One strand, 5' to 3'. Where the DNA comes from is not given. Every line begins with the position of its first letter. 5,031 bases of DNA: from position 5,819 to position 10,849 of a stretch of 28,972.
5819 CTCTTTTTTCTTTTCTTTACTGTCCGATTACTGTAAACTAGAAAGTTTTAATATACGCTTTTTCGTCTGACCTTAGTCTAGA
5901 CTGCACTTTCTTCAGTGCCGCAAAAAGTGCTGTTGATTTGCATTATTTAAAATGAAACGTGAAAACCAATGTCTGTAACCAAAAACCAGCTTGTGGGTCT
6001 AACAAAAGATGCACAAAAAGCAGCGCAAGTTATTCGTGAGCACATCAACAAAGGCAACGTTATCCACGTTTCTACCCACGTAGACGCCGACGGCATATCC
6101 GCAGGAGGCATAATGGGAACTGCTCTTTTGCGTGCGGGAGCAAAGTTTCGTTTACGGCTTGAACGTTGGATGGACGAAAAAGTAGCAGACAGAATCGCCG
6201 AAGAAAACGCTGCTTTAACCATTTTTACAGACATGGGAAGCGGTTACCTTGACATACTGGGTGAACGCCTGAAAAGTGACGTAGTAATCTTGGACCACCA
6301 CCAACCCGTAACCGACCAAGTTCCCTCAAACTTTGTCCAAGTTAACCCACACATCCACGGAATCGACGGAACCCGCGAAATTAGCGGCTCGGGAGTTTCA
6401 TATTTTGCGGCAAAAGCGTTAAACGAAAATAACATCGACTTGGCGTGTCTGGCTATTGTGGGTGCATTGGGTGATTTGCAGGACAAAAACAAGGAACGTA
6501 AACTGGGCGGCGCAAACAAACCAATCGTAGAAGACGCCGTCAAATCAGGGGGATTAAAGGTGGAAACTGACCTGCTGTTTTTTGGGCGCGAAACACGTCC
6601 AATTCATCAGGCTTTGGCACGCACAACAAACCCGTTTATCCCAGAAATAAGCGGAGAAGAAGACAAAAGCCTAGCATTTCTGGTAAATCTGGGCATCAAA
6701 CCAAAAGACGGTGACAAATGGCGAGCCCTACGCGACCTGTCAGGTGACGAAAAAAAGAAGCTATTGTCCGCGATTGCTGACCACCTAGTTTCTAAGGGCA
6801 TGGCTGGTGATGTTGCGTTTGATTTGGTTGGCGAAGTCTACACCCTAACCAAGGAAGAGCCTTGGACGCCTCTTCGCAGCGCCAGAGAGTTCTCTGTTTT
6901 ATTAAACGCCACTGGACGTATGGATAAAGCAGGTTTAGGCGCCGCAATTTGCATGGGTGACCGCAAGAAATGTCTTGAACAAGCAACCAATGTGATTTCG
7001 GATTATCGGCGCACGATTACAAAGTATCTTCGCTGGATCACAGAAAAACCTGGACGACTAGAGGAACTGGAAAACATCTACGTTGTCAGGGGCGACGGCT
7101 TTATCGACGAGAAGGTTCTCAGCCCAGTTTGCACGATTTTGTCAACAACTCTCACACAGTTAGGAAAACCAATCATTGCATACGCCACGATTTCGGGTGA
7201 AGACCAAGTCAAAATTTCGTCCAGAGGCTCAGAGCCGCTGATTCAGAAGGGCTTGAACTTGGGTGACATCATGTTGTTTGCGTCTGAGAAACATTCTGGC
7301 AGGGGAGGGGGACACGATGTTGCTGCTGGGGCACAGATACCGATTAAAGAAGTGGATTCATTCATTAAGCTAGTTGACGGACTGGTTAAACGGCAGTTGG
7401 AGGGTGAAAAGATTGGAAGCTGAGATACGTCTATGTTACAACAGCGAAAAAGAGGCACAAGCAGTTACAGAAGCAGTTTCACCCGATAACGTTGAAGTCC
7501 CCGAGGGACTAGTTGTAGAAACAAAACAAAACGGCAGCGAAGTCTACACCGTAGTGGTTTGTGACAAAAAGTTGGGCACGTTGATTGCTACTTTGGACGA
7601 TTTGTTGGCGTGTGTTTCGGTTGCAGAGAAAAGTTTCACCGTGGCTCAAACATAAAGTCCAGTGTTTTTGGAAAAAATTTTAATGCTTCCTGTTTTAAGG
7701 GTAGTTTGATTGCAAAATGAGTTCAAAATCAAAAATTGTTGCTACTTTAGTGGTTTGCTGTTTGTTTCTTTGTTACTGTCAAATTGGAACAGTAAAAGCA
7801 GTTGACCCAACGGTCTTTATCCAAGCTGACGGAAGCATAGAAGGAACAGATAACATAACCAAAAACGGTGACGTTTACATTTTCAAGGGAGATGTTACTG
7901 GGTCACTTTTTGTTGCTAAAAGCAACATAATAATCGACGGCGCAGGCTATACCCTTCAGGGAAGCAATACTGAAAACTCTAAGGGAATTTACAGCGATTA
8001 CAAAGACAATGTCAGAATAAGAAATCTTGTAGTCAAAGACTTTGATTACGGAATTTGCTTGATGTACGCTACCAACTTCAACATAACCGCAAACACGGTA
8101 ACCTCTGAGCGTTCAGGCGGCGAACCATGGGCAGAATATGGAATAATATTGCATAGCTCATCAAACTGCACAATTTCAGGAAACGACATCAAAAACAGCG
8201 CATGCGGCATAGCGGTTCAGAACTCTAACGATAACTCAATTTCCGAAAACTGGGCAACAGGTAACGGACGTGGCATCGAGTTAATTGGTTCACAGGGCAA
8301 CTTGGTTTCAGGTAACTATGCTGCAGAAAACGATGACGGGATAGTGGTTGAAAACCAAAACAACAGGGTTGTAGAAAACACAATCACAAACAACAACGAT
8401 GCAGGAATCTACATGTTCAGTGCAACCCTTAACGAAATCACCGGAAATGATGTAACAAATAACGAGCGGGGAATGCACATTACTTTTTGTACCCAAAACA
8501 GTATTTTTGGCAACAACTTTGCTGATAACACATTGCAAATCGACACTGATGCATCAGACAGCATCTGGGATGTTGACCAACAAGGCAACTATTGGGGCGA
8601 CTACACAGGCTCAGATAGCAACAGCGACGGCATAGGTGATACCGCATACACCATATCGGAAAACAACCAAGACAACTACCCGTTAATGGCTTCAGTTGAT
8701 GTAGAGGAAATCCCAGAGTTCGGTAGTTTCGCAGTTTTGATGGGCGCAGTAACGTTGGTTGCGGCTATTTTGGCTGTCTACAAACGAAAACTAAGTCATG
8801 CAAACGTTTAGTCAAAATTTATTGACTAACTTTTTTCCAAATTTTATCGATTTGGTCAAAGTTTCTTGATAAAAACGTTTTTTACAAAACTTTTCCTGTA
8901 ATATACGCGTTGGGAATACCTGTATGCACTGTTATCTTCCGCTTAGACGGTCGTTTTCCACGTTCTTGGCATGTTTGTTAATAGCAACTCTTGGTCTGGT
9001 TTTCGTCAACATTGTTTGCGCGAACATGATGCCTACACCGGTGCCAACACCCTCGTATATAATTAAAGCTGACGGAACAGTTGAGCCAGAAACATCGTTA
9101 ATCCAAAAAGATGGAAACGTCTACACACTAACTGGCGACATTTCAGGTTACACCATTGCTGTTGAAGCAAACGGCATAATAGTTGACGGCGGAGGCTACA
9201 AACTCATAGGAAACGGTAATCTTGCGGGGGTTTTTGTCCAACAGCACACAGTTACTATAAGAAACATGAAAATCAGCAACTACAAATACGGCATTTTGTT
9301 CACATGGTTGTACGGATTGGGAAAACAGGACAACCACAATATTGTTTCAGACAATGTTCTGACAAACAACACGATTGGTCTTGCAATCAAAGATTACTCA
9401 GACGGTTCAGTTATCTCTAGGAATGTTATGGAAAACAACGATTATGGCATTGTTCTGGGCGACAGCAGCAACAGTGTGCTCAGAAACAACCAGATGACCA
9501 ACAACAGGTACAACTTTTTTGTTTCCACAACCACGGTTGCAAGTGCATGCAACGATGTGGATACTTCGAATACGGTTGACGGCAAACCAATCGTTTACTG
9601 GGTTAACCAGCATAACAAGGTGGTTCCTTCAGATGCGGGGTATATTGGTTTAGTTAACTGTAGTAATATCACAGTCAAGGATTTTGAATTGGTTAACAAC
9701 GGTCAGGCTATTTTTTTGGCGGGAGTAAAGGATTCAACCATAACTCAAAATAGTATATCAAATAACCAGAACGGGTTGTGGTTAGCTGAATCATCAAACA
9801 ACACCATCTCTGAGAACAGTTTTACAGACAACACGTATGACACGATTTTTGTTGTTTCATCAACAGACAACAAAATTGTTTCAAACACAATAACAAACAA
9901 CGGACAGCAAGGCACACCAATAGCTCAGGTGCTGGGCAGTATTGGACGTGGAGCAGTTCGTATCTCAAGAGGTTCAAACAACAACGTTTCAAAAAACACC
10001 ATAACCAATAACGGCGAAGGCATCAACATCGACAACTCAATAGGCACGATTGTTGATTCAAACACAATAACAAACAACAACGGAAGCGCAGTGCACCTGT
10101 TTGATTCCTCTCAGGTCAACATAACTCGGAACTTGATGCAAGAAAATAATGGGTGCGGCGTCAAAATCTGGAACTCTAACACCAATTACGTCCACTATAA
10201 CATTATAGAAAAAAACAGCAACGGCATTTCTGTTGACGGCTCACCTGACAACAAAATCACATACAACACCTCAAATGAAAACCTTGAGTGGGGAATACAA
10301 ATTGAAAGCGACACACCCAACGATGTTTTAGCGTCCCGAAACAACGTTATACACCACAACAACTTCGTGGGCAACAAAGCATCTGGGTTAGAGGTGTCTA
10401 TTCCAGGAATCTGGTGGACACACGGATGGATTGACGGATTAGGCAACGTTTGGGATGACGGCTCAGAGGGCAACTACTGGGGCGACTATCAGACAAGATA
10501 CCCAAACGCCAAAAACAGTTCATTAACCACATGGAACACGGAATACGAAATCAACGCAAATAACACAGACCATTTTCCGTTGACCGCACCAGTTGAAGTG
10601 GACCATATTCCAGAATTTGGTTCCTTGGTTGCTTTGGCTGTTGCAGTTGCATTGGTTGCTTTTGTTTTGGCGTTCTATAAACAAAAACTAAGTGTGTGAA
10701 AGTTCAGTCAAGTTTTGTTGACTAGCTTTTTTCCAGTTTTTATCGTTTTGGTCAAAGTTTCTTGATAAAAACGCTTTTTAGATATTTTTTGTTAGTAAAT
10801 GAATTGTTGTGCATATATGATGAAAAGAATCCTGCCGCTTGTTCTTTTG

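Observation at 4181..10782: Candidate surface-protein regulon: paired GTCAA-N6-TTGAC dyads abutting the BRE of three weak promoters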

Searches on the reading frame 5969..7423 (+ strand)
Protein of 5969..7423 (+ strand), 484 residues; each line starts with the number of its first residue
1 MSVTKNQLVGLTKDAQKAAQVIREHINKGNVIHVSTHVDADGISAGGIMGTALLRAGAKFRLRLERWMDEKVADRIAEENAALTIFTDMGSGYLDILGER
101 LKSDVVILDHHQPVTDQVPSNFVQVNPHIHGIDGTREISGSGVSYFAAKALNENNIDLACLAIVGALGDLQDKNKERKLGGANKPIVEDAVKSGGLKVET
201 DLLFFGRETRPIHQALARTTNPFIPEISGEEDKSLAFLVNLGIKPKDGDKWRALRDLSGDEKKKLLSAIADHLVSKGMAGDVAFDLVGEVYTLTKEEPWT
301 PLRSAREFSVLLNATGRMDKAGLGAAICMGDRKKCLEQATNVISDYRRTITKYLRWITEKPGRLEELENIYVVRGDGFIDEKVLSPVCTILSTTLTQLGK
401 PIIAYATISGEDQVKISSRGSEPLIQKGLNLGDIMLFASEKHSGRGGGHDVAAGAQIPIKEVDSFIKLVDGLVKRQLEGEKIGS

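Call 27: find_related_loci(query=window:5969-7423:+, collection=genome_contigs, flank=3000)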
Query window:5969-7423:+ (484 aa) in genome_contigs; peptide patterns used: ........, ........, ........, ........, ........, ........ (x = any residue, [..] = any of these).
80 stretches matched a pattern; 31 encode a relative of the query (tblastn E <= 1e-3); 28 distinct loci.
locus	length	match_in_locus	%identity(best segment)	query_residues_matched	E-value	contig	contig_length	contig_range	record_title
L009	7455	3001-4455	84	1-484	0e+0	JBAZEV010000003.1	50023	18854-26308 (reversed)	MAG: Candidatus Bathyarchaeia archaeon isolate SO_2017_LW3_134 NODE_1478_length_50023_cov_1.035354_LW162_2017, whole gen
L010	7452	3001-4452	85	1-484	0e+0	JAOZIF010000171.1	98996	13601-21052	MAG: Candidatus Bathyarchaeum sp. isolate DYS_7 NODE_546, whole genome shotgun sequence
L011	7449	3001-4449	84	1-483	0e+0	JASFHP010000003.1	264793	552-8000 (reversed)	MAG: Candidatus Bathyarchaeota archaeon isolate D0608M20metaG_Bin_680 D0608M20metaG_FD_scaffold_4_c1, whole genome shotg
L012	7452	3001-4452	83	1-484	0e+0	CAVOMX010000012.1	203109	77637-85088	MAG: Candidatus Bathyarchaeota archaeon isolate MFD09779.bin.2.126 genome assembly, contig: contig_34854, whole genome s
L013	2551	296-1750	83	1-484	0e+0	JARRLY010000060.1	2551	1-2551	MAG: Candidatus Bathyarchaeota archaeon isolate Spart_084_MAG scaffold_35183, whole genome shotgun sequence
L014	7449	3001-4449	82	1-483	0e+0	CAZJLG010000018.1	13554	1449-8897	MAG TPA_asm: uncultured Candidatus Bathyarchaeia archaeon isolate binchicken_co150_774 genome assembly, contig: NODE_104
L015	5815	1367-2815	82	1-483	0e+0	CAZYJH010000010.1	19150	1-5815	MAG TPA_asm: uncultured Candidatus Bathyarchaeia archaeon isolate binchicken_co81_63 genome assembly, contig: NODE_3957_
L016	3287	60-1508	83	1-483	0e+0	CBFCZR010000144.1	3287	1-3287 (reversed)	MAG TPA_asm: Candidatus Bathyarchaeota archaeon isolate SRR6194934_binner123_Refined_40 genome assembly, contig: ERZ7813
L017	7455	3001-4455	83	1-484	0e+0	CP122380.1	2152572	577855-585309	MAG: Candidatus Bathyarchaeum tardum isolate M17C-01 chromosome, complete genome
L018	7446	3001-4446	83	1-483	0e+0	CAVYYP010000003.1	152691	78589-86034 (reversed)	MAG: Candidatus Bathyarchaeota archaeon isolate MFD02923.bin.1.72 genome assembly, contig: contig_31042, whole genome sh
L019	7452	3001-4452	82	1-484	0e+0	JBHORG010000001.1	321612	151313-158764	Thermoproteota archaeon isolate SAG AM-311-L02 NODE_1_length_321612_cov_30.319436, whole genome shotgun sequence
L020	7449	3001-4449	82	1-483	0e+0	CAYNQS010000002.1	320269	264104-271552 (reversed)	MAG TPA_asm: uncultured Candidatus Bathyarchaeia archaeon isolate SRP323688_co1_271 genome assembly, contig: NODE_41_len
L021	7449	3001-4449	82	1-483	0e+0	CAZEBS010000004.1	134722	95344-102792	MAG TPA_asm: uncultured Candidatus Bathyarchaeia archaeon isolate SRP323688_co1_125 genome assembly, contig: NODE_243_le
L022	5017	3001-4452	79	1-484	0e+0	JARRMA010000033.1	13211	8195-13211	MAG: Candidatus Bathyarchaeota archaeon isolate Spart_086_MAG scaffold_5814, whole genome shotgun sequence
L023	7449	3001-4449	80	1-483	0e+0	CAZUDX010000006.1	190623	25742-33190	MAG TPA_asm: uncultured Candidatus Bathyarchaeia archaeon isolate SRP323688_co1_173 genome assembly, contig: NODE_135_le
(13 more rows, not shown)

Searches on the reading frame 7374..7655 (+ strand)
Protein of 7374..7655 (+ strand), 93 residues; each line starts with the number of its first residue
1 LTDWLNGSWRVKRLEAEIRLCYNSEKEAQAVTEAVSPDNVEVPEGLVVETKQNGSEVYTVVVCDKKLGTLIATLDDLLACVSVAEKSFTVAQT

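Call 16: search_protein_families(library=pfam, proteins=[window:7374-7655:+])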
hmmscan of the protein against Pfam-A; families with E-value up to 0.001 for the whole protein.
window:7374-7655:+ (93 aa): 1 family
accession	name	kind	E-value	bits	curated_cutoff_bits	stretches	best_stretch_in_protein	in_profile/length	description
PF09341.15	Pcc1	-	0.00058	20.7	20.9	1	16-78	2-64/75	Transcription factor Pcc1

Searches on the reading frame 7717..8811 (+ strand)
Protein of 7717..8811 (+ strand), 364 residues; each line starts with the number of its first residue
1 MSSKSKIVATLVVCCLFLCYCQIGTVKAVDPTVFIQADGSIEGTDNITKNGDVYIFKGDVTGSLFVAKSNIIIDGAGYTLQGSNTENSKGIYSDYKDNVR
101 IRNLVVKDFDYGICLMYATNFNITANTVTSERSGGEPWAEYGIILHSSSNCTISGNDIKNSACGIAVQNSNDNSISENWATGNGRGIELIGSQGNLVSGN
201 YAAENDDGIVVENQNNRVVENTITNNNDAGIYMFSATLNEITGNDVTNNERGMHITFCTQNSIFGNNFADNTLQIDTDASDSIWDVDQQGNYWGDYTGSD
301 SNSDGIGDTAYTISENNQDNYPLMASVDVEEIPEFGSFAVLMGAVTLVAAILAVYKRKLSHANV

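Call 16: search_protein_families(library=pfam, proteins=[window:7717-8811:+])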
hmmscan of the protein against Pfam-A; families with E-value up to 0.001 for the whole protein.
window:7717-8811:+ (364 aa): 2 families
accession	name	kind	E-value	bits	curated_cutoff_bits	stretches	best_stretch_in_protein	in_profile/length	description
PF05048.19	NosD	-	8.4e-37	127.1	23.6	2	140-298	38-212/212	Periplasmic copper-binding protein (NosD)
PF13229.12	Beta_helix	-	1.4e-22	80.5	25.9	2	140-268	23-157/158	Right handed beta helix region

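Call 97: search_protein_families(library=ncbifam, proteins=[window:7717-8811:+], max_evalue=0.01)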
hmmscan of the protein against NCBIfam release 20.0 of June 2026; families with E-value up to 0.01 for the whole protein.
window:7717-8811:+ (364 aa): 3 families
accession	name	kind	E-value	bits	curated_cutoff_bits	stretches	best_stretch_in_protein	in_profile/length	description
TIGR04247.1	NosD_copper_fam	subfamily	1.2e-35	122.8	300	2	142-314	151-329/377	nitrous oxide reductase family maturation protein NosD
TIGR03804.1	para_beta_helix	repeat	6.2e-25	86.6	19.45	3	142-184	1-43/44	parallel beta-helix repeat protein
TIGR03805.1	beta_helix_1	subfamily_domain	6.5e-09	35.3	141.5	1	60-227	23-204/314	parallel beta-helix domain-containing protein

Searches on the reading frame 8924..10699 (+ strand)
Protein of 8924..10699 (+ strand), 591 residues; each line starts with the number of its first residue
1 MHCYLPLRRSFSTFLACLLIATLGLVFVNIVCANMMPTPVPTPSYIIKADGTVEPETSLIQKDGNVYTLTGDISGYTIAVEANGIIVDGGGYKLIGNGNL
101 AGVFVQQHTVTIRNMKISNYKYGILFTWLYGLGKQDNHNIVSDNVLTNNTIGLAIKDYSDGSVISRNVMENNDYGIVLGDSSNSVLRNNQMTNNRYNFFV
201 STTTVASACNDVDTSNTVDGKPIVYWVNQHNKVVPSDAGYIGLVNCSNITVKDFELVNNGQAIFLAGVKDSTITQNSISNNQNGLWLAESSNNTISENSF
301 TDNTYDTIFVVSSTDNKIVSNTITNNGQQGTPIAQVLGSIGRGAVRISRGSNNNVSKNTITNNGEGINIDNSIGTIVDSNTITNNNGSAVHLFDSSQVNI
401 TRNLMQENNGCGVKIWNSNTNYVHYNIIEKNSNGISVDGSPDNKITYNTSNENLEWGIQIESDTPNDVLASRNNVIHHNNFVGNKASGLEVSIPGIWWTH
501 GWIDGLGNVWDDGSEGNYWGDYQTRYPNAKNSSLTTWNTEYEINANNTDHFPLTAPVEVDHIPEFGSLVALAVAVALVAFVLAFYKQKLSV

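Call 16: search_protein_families(library=pfam, proteins=[window:8924-10699:+])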
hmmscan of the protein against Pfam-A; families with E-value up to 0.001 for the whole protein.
window:8924-10699:+ (591 aa): 2 families
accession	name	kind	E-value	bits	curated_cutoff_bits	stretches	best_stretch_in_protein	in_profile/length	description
PF13229.12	Beta_helix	-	6.7e-38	130.2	25.9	4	341-439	45-146/158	Right handed beta helix region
PF05048.19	NosD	-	1.2e-37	129.8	23.6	3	231-329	76-175/212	Periplasmic copper-binding protein (NosD)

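Call 97: search_protein_families(library=ncbifam, proteins=[window:8924-10699:+], max_evalue=0.01)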
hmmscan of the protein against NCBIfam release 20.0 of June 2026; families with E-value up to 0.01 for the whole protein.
window:8924-10699:+ (591 aa): 3 families
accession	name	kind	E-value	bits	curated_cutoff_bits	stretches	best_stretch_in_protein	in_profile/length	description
TIGR03804.1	para_beta_helix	repeat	2e-30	104.2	19.45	4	284-327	1-43/44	parallel beta-helix repeat protein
TIGR04247.1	NosD_copper_fam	subfamily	4.8e-21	74.8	300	3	342-523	149-312/377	nitrous oxide reductase family maturation protein NosD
TIGR03808.1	RR_plus_rpt_1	equivalog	0.0075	14.9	120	0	342-420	135-213/455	TIGR03808 family TAT-translocated repetitive protein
